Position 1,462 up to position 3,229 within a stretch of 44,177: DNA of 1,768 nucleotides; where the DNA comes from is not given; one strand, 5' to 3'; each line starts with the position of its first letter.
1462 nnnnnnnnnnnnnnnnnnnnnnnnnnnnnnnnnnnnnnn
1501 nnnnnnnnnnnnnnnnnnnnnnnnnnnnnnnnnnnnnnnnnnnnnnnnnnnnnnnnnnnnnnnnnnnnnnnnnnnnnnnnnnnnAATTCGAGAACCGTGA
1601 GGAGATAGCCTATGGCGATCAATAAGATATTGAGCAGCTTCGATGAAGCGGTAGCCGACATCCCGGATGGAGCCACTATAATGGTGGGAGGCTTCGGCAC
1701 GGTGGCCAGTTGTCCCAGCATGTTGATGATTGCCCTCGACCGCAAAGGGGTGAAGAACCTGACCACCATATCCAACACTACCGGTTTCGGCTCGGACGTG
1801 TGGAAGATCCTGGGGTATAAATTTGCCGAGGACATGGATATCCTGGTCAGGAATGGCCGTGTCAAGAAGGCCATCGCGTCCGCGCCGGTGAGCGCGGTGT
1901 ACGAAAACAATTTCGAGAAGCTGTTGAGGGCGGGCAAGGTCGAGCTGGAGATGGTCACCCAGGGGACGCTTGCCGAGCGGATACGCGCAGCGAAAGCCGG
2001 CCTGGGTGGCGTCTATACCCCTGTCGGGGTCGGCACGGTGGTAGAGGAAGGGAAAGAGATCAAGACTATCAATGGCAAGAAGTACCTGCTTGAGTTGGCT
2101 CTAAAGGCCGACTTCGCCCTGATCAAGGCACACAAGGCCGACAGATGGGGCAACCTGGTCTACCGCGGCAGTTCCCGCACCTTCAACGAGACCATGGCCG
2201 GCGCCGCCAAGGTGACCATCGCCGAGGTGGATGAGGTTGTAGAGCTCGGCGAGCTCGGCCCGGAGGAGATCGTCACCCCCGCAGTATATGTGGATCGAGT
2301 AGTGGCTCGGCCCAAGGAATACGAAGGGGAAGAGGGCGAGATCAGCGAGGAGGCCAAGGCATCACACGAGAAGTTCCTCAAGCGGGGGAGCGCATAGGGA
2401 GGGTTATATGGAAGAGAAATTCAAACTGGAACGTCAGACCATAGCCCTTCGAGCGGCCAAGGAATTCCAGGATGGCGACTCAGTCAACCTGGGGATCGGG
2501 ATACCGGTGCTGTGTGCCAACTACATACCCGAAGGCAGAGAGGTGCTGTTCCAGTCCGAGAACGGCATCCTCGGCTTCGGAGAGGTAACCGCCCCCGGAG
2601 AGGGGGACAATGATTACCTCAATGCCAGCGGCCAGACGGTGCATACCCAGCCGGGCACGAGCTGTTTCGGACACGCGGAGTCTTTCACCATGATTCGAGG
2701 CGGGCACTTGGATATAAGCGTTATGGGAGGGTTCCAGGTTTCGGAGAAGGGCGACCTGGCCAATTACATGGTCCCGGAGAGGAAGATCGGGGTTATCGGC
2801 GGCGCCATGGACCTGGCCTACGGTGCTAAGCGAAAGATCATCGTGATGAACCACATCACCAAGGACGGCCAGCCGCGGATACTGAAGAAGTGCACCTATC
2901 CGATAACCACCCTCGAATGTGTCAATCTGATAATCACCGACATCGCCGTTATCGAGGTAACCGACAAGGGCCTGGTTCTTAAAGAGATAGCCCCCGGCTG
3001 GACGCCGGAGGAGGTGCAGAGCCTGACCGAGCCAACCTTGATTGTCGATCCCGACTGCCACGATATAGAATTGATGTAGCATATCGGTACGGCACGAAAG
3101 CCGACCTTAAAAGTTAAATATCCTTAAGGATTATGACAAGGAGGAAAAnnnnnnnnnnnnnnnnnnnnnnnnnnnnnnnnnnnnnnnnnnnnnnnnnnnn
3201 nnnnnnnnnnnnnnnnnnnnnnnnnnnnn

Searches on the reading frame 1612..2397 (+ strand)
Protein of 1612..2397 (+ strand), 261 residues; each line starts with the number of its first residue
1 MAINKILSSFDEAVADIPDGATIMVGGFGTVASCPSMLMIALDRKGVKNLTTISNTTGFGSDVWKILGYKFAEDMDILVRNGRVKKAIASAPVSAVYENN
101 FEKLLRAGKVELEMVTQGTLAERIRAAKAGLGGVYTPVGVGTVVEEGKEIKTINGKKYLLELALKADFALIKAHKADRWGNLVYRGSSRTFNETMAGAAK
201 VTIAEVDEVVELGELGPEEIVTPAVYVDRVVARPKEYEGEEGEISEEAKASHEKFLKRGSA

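Call 65: search_protein_families(library=pfam, proteins=[window:1612-2397:+], max_evalue=0.00001)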
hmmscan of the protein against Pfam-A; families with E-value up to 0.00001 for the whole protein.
window:1612-2397:+ (261 aa): 1 family
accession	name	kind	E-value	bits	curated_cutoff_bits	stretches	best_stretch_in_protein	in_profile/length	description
PF01144.29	CoA_trans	-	8.9e-62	208.7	23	1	9-232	3-216/217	Coenzyme A transferase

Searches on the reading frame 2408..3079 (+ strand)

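Call 65: search_protein_families(library=pfam, proteins=[window:2408-3079:+], max_evalue=0.00001)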
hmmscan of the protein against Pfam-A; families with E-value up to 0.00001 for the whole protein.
window:2408-3079:+ (223 aa): 1 family
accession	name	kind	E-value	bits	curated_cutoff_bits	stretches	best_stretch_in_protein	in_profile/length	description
PF01144.29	CoA_trans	-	2.2e-39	135.6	23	1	10-204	2-215/217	Coenzyme A transferase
